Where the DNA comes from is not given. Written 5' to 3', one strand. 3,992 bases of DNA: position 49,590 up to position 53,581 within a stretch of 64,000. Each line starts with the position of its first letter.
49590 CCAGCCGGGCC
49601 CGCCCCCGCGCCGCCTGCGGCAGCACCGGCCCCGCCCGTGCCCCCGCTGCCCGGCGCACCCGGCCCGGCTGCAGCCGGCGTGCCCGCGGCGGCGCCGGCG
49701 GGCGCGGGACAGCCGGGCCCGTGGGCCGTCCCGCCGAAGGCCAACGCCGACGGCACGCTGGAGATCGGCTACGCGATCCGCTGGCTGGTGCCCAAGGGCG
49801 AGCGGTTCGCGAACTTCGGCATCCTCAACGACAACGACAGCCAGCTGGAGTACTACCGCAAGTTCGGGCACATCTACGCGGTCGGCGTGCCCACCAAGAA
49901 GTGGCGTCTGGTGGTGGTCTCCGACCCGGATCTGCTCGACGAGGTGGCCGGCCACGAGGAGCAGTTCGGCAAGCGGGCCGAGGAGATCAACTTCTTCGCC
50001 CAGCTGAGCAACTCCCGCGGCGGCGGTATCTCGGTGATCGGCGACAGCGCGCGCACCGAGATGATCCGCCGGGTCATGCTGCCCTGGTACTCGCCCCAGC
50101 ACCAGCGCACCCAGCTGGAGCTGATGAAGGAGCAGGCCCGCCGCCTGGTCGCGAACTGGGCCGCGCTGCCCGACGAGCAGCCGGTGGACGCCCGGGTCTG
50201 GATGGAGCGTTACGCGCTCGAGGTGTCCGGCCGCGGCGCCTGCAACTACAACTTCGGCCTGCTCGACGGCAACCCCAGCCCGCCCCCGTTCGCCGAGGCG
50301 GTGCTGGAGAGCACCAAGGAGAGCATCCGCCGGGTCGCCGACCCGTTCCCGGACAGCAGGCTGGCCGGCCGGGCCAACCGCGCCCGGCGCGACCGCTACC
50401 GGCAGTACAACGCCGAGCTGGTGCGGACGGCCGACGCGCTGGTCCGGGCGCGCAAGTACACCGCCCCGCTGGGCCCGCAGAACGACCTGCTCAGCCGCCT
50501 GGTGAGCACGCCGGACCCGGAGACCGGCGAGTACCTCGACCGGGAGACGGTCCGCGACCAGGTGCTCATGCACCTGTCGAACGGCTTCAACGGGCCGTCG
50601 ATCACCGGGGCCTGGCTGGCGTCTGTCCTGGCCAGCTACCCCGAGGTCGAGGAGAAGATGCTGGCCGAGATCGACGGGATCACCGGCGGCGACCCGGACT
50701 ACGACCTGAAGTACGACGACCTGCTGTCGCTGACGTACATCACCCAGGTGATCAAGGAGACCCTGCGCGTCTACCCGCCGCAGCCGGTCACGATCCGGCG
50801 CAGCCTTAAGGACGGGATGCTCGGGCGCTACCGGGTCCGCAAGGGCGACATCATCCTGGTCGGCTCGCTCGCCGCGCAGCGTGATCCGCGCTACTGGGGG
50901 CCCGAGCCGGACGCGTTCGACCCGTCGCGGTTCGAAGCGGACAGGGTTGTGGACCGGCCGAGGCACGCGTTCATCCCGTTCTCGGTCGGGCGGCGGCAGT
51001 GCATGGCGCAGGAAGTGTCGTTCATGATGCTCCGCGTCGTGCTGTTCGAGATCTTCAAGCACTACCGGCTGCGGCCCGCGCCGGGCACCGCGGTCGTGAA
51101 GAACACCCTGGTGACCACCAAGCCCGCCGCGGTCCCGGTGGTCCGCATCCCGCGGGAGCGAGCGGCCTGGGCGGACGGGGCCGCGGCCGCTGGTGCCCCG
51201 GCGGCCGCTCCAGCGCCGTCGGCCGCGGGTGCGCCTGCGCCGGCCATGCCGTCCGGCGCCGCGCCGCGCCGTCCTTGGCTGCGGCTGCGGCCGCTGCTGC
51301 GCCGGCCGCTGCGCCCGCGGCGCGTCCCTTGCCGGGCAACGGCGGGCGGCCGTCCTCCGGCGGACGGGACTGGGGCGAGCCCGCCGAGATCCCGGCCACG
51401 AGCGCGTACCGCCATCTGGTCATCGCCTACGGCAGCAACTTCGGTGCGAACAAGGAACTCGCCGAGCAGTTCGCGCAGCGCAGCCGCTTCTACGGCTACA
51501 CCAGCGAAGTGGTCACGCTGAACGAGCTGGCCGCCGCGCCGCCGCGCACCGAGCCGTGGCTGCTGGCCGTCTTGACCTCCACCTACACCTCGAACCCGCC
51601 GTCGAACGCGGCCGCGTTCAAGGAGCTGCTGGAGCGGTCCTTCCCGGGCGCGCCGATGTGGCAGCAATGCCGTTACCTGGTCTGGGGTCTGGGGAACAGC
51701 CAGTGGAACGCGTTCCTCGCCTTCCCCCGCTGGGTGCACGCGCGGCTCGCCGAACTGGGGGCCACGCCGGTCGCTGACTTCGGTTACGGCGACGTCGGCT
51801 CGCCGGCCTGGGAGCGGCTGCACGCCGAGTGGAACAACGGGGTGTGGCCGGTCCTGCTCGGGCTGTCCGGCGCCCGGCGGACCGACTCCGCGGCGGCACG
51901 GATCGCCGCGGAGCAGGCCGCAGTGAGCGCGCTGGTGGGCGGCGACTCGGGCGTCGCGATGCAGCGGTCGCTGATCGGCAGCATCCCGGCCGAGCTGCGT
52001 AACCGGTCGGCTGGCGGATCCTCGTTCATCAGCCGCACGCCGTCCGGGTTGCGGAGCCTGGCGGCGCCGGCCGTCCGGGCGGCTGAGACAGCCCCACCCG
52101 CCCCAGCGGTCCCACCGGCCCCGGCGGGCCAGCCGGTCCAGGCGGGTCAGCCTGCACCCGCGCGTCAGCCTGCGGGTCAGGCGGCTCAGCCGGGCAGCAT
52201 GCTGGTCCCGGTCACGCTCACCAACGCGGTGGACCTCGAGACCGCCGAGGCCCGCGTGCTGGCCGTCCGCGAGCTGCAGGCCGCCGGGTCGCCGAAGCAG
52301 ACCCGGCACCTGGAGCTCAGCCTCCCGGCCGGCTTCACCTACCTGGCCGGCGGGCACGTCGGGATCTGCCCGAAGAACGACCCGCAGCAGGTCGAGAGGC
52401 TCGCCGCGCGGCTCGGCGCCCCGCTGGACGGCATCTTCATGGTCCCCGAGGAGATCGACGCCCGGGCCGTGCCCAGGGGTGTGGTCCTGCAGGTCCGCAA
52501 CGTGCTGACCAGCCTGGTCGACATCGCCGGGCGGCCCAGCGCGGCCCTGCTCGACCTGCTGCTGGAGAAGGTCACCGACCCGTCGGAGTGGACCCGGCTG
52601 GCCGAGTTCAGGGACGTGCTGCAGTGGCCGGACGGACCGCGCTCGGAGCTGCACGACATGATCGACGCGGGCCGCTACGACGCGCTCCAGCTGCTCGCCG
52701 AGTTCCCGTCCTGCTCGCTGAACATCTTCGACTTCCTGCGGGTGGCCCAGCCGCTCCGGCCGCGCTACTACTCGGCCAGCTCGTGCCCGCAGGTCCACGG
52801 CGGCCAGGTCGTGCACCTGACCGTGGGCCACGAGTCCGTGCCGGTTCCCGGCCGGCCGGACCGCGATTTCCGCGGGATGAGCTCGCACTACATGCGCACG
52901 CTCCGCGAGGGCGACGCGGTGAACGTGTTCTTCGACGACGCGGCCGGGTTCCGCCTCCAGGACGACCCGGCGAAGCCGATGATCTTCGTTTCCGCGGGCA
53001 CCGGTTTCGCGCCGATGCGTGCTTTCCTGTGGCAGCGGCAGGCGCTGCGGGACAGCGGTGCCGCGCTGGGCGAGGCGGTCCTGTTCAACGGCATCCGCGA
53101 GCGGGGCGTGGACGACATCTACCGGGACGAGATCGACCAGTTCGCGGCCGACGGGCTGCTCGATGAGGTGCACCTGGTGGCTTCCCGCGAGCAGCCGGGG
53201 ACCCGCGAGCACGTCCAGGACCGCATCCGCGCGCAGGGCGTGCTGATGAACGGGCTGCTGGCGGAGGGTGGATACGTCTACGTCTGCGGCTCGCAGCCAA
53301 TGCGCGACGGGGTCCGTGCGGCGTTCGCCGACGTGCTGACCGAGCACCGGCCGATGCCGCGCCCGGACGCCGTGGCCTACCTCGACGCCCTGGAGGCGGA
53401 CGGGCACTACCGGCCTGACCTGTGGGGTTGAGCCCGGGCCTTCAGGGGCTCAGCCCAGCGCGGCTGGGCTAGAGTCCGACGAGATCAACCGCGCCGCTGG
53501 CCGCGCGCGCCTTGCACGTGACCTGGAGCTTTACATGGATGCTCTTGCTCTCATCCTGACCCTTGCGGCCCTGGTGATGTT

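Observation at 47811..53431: Giant ORF fusing an Rv1747-like tandem-FHA regulatory module to a self-sufficient CYP102 (P450 BM3)-like monooxygenase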

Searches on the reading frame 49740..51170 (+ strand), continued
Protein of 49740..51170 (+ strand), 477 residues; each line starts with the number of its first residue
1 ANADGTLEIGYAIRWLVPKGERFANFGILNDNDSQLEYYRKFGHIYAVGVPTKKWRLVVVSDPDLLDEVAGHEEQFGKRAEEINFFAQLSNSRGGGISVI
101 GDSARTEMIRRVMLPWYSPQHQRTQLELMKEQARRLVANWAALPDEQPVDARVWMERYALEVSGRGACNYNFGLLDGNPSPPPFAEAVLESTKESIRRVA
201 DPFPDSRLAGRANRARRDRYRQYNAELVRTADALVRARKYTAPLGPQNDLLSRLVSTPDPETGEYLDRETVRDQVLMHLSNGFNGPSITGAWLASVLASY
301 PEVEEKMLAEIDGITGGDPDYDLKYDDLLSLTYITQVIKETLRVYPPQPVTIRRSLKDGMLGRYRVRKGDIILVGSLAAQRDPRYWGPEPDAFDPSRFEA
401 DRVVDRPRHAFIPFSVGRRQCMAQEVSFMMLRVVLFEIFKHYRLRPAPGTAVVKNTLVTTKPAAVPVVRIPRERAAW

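Call 70: fold_search(model_id=the predicted structure, library=pdb)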
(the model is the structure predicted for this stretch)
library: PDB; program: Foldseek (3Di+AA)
matches with E <= 10: 1546; with E <= 0.001: 1535
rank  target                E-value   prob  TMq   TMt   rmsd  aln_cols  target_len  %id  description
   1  5jqv_D                1.4e-21  1.00  0.77  0.81   5.9       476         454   24  Crystal structure of Cytochrome P450 BM3 heme domain T269V/L272W/L322I/A406S (WIVS) variant with iron(III) deuteroporp (released 2016-09-28)
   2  5jqv_B                3.5e-21  1.00  0.74  0.77   6.4       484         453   24  Crystal structure of Cytochrome P450 BM3 heme domain T269V/L272W/L322I/A406S (WIVS) variant with iron(III) deuteroporp (released 2016-09-28)
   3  5e7y_B                5.0e-21  1.00  0.76  0.80   6.5       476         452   24  Crystal structure of P450 BM3 heme domain M7 variant (released 2017-01-25)
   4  8hos_B                5.8e-21  1.00  0.77  0.81   6.1       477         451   25  Crystal structure of the P450 BM3 heme domain mutant F87A in complex with Im-C6-Phe(4NO2)-Tyr (released 2023-12-13)
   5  7ydl_B                5.8e-21  1.00  0.76  0.80   6.2       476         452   24  Crystal structure of the P450 BM3 heme domain mutant F87A/T268I/A184V/A82T in complex with N-imidazolyl-hexanoyl-L-phe (released 2023-07-12)
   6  8hor_B                7.9e-21  1.00  0.77  0.81   6.1       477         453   24  Crystal structure of the P450 BM3 heme domain mutant F87A in complex with Im-C6-Phe(4CH3)-Tyr (released 2023-12-13)
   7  2hpd_A                7.9e-21  1.00  0.77  0.80   6.1       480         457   24  CRYSTAL STRUCTURE OF HEMOPROTEIN DOMAIN OF P450BM-3, A PROTOTYPE FOR MICROSOMAL P450'S (released 1993-10-31)
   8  1zo4_B                7.9e-21  1.00  0.76  0.79   6.5       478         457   24  Crystal Structure Of A328S Mutant Of The Heme Domain Of P450BM-3 (released 2006-08-01)
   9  4dub_A                7.9e-21  1.00  0.76  0.79   6.5       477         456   24  cytochrome P450 BM3h-9D7 MRI sensor bound to dopamine (released 2012-06-13)
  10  7y9k_A                9.5e-21  1.00  0.76  0.80   6.3       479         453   24  Crystal structure of P450 BM3-TMK from Bacillus megaterium (released 2023-06-28)
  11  2ij3_B                1.0e-20  1.00  0.76  0.80   6.5       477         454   24  Structure of the A264H mutant of cytochrome P450 BM3 (released 2006-11-07)
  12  2ij3_A                1.0e-20  1.00  0.77  0.80   6.3       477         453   24  Structure of the A264H mutant of cytochrome P450 BM3 (released 2006-11-07)
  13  4hgh_A                1.0e-20  1.00  0.77  0.80   6.3       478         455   24  Crystal structure of P450 BM3 5F5 heme domain variant complexed with styrene (dataset I) (released 2013-05-01)
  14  9isu_A                1.4e-20  1.00  0.76  0.80   6.3       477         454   24  Crystal Structure of Cytochrome P450BM3 V-19A14 Mutant Heme Domain with N-Decanoyl-L-Homoserine Lactone (released 2024-12-04)
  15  8qzf_A                1.4e-20  1.00  0.75  0.79   6.0       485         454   24  Heme-domain BM3 mutant T268E (released 2024-04-03)
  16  7y9j_B                1.4e-20  1.00  0.75  0.79   6.3       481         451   24  Crystal structure of P450 BM3-TMK from Bacillus megaterium in complex with 5-nitro-1,2-benzisoxazole (released 2023-06-28)
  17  4hgi_B                1.5e-20  1.00  0.77  0.80   6.3       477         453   25  Crystal structure of P450 BM3 5F5 heme domain variant complexed with styrene (dataset II) (released 2013-05-01)
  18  7y9k_B                1.6e-20  1.00  0.75  0.79   6.1       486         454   24  Crystal structure of P450 BM3-TMK from Bacillus megaterium (released 2023-06-28)
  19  8hot_B                1.6e-20  1.00  0.75  0.80   6.3       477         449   24  Crystal structure of the P450 BM3 heme domain mutant F87A in complex with NH2-C7-Phe-Phe (released 2023-12-13)
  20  3m4v_A                1.6e-20  1.00  0.74  0.78   6.2       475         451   24  Crystal structure of the A330P mutant of cytochrome P450 BM3 (released 2011-03-23)
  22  5e7y_A                1.6e-20  1.00  0.77  0.81   6.2       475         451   25  Crystal structure of P450 BM3 heme domain M7 variant (released 2017-01-25)
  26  8hoo_B                2.0e-20  1.00  0.76  0.80   6.2       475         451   24  Crystal structure of the P450 BM3 heme domain mutant F87A in complex with Im-C6-Tyr-Nap (released 2023-12-13)
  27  9l7v_A                2.0e-20  1.00  0.76  0.80   6.3       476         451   25  Crystal structure of P450 BM3 F87A/V78G mutant complex with (-)-Ambroxide (released 2026-01-07)
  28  8hon_B                2.1e-20  1.00  0.75  0.80   6.2       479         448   25  Crystal structure of the P450 BM3 heme domain mutant F87A in complex with Im-C6-Tyr-Tyr (released 2023-12-13)
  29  2j1m_A                2.2e-20  1.00  0.77  0.81   6.2       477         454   24  P450 BM3 Heme domain in complex with DMSO (released 2007-05-15)
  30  5jtd_A                2.2e-20  1.00  0.77  0.80   6.2       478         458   24  Crystal structure of the Ru(bpy)2PhenA functionalized P450 BM3 L407C heme domain mutant in complex with DMSO. (released 2016-10-12)
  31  1fah_A                2.2e-20  1.00  0.77  0.80   6.2       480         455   24  STRUCTURE OF CYTOCHROME P450 (released 1997-02-12)
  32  5jqu_E                2.2e-20  1.00  0.75  0.79   6.2       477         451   24  Crystal structure of Cytochrome P450 BM3 heme domain G265F/T269V/L272W/L322I/F405M/A406S (WIVS-FM) variant with iron(I (released 2016-09-28)
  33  4dud_A                2.4e-20  1.00  0.76  0.79   6.4       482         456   24  cytochrome P450 BM3h-2G9C6 MRI sensor, no ligand (released 2012-06-13)
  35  5jqu_C                2.5e-20  1.00  0.76  0.80   6.2       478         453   24  Crystal structure of Cytochrome P450 BM3 heme domain G265F/T269V/L272W/L322I/F405M/A406S (WIVS-FM) variant with iron(I (released 2016-09-28)
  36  5jqu_G                2.8e-20  1.00  0.75  0.79   5.8       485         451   23  Crystal structure of Cytochrome P450 BM3 heme domain G265F/T269V/L272W/L322I/F405M/A406S (WIVS-FM) variant with iron(I (released 2016-09-28)
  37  8jc4_B                2.8e-20  1.00  0.75  0.79   6.0       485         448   24  Crystal structure of the P450 BM3 heme domain mutant F87A-T268V in complex with Pyd-Pid-Phe and hydroxylamine (released 2023-12-27)
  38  7yft_B                3.0e-20  1.00  0.74  0.78   6.3       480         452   25  Crystal structure of the P450 BM3 heme domain mutant F87A/T268V/A82C/L181M in complex with N-imidazolyl-pentanoyl-L-ph (released 2023-05-24)
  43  7yjg_A                3.6e-20  1.00  0.76  0.79   6.3       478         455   24  Crystal structure of the P450 BM3 heme domain mutant F87A/T268V/A82C/L181M in complex with N-imidazolyl-pentanoyl-L-ph (released 2023-05-24)
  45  7y9j_A                3.7e-20  1.00  0.76  0.80   6.4       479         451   24  Crystal structure of P450 BM3-TMK from Bacillus megaterium in complex with 5-nitro-1,2-benzisoxazole (released 2023-06-28)
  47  1bvy_A                3.9e-20  1.00  0.75  0.81   5.5       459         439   24  COMPLEX OF THE HEME AND FMN-BINDING DOMAINS OF THE CYTOCHROME P450(BM-3) (released 1999-02-23)
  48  8hot_A                3.9e-20  1.00  0.75  0.80   6.2       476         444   24  Crystal structure of the P450 BM3 heme domain mutant F87A in complex with NH2-C7-Phe-Phe (released 2023-12-13)
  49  1smi_B                3.9e-20  1.00  0.73  0.77   7.0       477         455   23  A single mutation of P450 BM3 induces the conformational rearrangement seen upon substrate-binding in wild-type enzyme (released 2004-06-08)
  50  7yjd_B                4.1e-20  1.00  0.76  0.80   6.1       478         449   25  Crystal structure of the P450 BM3 heme domain mutant F87A in complex with N-imidazolyl-hexanoyl-L-phenylalanine and hy (released 2023-07-26)
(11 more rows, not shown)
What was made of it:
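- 49758..51164 (+): Cytochrome P450 haem domain. I-helix motif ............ 50571-50606; ExxR (ETLR) 50757-50768; PSRF 50922-50933; Cys-ligand loop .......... 50979-51008. Foldseek top hits are all BM3, TM 0.77-0.81 (call 70).
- On CYP102 family (nomenclature sense): 24-25% to BM3 in Foldseek alignments (call 70).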

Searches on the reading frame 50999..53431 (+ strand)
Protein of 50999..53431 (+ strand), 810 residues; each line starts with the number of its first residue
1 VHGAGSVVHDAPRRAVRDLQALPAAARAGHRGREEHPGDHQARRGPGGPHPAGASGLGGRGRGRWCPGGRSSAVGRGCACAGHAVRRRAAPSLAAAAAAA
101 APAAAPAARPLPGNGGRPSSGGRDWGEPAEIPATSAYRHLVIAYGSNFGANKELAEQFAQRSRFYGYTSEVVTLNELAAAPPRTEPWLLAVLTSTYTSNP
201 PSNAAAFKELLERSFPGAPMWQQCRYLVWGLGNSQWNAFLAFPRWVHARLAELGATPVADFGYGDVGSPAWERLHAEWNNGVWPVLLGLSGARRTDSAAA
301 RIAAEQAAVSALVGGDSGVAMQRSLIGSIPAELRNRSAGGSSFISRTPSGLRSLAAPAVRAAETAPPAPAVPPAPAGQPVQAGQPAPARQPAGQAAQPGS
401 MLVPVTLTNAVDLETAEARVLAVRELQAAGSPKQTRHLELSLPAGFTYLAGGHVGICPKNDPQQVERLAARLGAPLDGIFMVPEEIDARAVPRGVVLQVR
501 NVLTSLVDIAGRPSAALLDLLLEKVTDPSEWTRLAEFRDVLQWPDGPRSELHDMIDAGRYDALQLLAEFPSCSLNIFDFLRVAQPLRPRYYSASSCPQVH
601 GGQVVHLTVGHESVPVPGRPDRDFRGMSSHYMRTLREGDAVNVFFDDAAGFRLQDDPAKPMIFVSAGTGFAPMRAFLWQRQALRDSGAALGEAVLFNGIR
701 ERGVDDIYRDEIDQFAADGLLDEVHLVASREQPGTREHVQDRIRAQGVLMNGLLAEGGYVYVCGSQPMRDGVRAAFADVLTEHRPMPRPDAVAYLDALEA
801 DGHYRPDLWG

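Call 3: search_protein_families(library=pfam, proteins=[window:50999-53431:+], max_evalue=0.01)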
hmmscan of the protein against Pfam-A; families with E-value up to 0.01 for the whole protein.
window:50999-53431:+ (810 aa): 3 families
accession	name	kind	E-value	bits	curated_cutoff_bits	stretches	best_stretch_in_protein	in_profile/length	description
PF00667.26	FAD_binding_1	-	1.9e-28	100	32.3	1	417-631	10-222/222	FAD binding domain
PF00258.30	Flavodoxin_1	-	1.2e-13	51.8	25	1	142-267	1-130/143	Flavodoxin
PF00175.26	NAD_binding_1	-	1.1e-10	42.6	22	1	663-773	1-108/109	Oxidoreductase NAD-binding domain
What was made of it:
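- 51269..53431 (+): Second reading-frame segment: rest of linker 3, FMN (flavodoxin-like) domain at about 51371-51880, a connecting region with a low-complexity insert, FAD-binding 52247-52891, NADPH-binding 52985-53317, C-terminus YRPDLWG 53408-53428, stop TGA 53429-53431. Pfam Flavodoxin_1, FAD_binding_1 and NAD_binding_1 (call 3).
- Checked: The overlapping ORF 50999..53431 in another frame carries Flavodoxin_1, FAD_binding_1 and NAD_binding_1 and ends YRPDLWG (call 3).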

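Call 41: search_solved_structures(query=window:51371-53428:+, max_evalue=1e-10, show_alignments=0)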
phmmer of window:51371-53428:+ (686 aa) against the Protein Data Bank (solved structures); distinct sequences matched with E-value up to 1e-10: 49.
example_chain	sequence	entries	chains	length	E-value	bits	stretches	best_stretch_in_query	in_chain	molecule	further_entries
8dme_A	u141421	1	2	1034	1.3e-64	221.9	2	294-685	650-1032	Bifunctional cytochrome P450/NADPH--P450 reductase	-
8dmg_A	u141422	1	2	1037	1.3e-64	221.9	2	294-685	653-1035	Bifunctional cytochrome P450/NADPH--P450 reductase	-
9wuk_A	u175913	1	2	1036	2.4e-64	221.1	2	289-685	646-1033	bifunctional cytochrome P450/NADPH--P450 reductase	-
9wuc_A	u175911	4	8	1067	4e-64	220.3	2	289-685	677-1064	bifunctional cytochrome P450/NADPH--P450 reductase | SoP450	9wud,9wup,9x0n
7sux_A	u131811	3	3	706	6e-55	190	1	292-685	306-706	NADPH--cytochrome P450 reductase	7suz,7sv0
4y7c_A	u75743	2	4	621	1e-54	189.3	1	295-685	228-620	NADPH--cytochrome P450 reductase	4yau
4y9r_A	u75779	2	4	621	1.4e-54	188.8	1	295-685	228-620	NADPH--cytochrome P450 reductase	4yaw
3ojw_A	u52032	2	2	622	1.9e-54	188.4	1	295-685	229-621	NADPH-cytochrome P450 reductase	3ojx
4y9u_A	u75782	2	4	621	1.9e-54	188.3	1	295-685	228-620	NADPH--cytochrome P450 reductase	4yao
5urh_A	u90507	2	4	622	1.7e-53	185.3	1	295-685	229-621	NADPH--cytochrome P450 reductase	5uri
1amo_A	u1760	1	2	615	2e-53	185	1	295-685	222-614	NADPH-CYTOCHROME P450 REDUCTASE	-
4yaf_A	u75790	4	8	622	2.1e-53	184.9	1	295-685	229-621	NADPH--cytochrome P450 reductase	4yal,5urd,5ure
5urg_A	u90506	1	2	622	3e-53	184.4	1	295-685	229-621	NADPH--cytochrome P450 reductase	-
9ef0_A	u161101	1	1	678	3e-53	184.4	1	295-685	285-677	NADPH--cytochrome P450 reductase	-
3wkt_A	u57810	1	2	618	3.5e-53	184.2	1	295-685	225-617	NADPH-cytochrome P450 reductase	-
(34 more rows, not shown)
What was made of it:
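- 51269..53431 (+): Best solved matches are full-length BM3 entries, E 1e-64 (call 41).
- Closest known: Neuronal nitric-oxide synthase. Same: NOS reductase domains also appear among the solved matches (call 41).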
